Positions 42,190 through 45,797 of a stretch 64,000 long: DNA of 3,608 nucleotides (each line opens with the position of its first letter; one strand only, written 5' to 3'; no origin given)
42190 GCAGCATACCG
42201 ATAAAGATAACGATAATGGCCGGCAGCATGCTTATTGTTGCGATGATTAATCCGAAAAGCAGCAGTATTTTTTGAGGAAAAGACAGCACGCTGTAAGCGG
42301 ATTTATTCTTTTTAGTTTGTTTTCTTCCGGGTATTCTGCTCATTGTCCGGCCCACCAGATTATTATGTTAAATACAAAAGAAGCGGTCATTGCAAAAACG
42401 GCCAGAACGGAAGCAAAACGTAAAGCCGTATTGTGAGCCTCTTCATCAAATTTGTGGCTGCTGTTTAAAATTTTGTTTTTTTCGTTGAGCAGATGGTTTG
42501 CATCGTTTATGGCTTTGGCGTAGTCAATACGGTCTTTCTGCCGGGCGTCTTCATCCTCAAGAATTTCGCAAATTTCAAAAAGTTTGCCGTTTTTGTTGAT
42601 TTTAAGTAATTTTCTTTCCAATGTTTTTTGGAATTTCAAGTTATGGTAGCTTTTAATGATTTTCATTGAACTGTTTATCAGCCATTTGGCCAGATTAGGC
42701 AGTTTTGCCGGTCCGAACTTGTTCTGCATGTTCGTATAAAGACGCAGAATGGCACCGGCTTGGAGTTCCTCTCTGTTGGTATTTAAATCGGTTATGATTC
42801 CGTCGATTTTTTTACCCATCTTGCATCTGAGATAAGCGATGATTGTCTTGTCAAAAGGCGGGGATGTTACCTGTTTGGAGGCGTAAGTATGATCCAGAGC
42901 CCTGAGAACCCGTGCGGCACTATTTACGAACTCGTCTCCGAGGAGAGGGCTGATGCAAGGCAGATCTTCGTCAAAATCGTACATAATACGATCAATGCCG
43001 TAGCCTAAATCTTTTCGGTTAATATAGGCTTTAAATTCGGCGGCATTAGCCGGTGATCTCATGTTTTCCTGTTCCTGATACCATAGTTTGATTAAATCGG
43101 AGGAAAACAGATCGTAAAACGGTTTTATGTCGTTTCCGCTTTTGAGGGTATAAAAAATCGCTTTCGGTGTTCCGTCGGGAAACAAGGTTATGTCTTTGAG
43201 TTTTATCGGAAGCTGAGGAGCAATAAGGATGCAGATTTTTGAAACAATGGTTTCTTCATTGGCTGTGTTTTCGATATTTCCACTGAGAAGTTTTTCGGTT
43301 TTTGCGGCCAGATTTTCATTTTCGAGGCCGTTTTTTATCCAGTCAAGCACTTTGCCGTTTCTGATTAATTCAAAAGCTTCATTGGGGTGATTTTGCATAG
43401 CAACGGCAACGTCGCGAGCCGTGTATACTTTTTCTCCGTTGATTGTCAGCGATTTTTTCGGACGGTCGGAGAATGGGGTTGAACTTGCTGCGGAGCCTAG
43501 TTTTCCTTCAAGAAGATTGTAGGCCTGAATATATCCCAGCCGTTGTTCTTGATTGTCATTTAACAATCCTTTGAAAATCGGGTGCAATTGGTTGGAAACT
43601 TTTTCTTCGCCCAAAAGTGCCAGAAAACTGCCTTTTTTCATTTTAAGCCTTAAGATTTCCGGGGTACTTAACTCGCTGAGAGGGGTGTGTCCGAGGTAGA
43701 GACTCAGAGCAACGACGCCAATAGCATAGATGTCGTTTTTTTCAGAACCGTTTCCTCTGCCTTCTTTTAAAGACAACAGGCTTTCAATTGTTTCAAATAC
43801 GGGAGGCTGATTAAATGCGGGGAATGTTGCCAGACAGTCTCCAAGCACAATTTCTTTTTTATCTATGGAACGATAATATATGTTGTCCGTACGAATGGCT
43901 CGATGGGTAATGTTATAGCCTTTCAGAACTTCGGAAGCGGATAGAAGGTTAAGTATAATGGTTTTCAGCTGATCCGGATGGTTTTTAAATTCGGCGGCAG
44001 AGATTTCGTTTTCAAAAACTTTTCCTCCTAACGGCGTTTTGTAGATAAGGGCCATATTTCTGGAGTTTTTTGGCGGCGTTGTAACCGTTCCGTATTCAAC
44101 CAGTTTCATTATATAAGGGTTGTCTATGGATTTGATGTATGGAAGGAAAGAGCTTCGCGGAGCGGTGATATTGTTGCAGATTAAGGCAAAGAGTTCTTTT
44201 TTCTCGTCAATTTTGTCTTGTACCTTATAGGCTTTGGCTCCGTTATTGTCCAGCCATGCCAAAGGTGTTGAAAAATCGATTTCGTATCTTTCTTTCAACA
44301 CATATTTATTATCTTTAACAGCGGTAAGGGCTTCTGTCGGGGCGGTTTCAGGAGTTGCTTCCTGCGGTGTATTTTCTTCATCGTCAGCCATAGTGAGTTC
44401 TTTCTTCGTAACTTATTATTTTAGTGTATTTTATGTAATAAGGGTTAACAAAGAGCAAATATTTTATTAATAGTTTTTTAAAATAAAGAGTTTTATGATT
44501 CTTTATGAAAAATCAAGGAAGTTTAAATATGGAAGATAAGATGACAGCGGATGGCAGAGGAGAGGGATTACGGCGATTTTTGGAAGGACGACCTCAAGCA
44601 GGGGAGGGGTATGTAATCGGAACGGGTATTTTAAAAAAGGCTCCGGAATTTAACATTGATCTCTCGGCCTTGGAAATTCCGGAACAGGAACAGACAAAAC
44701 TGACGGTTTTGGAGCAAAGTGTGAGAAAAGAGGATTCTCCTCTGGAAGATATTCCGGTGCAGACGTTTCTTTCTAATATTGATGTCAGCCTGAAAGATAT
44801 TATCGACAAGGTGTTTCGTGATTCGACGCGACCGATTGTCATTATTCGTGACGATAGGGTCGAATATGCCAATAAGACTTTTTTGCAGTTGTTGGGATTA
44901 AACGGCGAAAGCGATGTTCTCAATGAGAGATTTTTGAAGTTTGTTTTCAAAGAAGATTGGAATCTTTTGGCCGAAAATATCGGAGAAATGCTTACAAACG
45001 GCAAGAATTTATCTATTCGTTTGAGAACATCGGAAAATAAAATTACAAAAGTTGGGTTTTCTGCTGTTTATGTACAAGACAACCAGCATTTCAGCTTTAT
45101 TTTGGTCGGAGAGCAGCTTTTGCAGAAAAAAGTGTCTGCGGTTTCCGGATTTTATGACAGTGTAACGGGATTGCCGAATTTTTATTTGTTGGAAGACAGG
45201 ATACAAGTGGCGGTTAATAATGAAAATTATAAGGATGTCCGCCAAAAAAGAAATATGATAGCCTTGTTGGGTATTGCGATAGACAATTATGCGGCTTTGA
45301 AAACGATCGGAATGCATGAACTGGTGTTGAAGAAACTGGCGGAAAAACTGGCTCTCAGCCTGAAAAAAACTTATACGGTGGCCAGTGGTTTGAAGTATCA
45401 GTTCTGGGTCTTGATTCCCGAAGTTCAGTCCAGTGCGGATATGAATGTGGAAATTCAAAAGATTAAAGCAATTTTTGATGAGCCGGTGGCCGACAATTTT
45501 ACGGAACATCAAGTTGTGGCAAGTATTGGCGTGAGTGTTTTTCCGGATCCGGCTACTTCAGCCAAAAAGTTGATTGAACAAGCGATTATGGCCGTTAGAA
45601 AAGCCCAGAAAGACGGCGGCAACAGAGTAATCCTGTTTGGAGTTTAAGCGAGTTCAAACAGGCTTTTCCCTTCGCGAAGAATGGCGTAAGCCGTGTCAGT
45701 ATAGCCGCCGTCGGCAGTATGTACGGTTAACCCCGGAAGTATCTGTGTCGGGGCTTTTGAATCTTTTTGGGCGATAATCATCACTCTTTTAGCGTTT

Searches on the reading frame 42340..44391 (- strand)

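Call 65: search_protein_families(library=pfam, proteins=[window:42340-44391:-], max_evalue=0.01)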
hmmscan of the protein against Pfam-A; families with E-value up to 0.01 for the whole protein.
window:42340-44391:- (683 aa): 1 family
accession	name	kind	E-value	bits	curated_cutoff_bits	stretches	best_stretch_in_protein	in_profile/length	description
PF00069.31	Pkinase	-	2.1e-07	31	31.7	1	86-290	52-257/263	Protein kinase domain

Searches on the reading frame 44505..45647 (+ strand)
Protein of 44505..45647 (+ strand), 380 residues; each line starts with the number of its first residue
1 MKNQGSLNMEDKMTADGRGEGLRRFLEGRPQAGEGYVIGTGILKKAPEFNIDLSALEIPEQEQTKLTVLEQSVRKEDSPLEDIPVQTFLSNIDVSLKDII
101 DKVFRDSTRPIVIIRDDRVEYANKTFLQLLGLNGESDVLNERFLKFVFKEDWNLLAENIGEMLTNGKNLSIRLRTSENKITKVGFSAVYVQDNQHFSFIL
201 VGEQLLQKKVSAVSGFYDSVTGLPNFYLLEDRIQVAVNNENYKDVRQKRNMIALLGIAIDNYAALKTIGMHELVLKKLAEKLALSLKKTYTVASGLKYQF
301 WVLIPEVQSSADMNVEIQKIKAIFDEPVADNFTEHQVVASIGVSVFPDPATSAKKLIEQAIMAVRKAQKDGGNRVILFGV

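Call 65: search_protein_families(library=pfam, proteins=[window:44505-45647:+], max_evalue=0.01)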
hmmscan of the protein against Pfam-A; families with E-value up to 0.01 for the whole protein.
window:44505-45647:+ (380 aa): 4 families
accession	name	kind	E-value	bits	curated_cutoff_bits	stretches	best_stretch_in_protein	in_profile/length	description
PF00990.26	GGDEF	-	1e-15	58.3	23.8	1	216-374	2-161/161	Diguanylate cyclase, GGDEF domain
PF13188.13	PAS_8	-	8.9e-05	22.7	21.8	1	103-140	6-40/65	PAS domain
PF13426.13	PAS_9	-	0.00011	22.8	27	1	110-199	3-95/103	PAS domain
PF08447.18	PAS_3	-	0.0033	18.1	25.6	1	121-190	3-75/89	PAS fold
